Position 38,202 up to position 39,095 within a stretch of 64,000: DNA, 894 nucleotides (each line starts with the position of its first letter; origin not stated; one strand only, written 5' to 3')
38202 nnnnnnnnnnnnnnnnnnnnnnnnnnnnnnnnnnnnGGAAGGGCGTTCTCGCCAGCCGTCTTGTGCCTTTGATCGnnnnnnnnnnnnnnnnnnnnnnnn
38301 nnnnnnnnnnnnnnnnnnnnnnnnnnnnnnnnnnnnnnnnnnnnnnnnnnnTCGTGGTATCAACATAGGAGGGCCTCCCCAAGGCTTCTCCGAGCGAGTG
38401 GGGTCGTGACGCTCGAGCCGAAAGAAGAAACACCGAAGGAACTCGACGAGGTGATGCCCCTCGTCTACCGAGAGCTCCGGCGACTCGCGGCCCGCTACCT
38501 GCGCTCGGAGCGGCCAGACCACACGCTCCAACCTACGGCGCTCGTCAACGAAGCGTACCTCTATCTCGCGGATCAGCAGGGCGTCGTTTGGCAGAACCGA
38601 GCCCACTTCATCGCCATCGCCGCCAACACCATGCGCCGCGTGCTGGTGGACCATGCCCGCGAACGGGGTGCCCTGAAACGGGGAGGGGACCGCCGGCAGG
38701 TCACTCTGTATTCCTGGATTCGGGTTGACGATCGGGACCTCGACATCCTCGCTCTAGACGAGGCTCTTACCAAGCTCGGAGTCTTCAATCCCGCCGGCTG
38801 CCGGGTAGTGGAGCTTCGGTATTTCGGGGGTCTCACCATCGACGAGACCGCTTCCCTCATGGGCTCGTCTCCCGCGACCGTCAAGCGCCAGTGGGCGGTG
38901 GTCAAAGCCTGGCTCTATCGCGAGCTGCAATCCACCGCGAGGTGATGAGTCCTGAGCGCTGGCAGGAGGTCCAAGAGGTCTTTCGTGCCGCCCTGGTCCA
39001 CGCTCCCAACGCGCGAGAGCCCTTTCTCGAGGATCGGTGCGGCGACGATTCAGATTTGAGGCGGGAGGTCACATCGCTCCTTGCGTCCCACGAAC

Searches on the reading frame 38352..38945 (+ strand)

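Call 71: search_protein_families(library=pfam, proteins=[window:38352-38945:+], max_evalue=0.001)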
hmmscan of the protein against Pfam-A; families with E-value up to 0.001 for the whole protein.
window:38352-38945:+ (197 aa): 2 families
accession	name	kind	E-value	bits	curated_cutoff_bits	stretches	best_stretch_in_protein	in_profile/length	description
PF07638.17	Sigma70_ECF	-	1.1e-47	162.8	21.1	1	31-193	19-184/185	ECF sigma factor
PF08281.18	Sigma70_r4_2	-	2.5e-06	27.5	25.7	1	151-180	17-46/54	Sigma-70, region 4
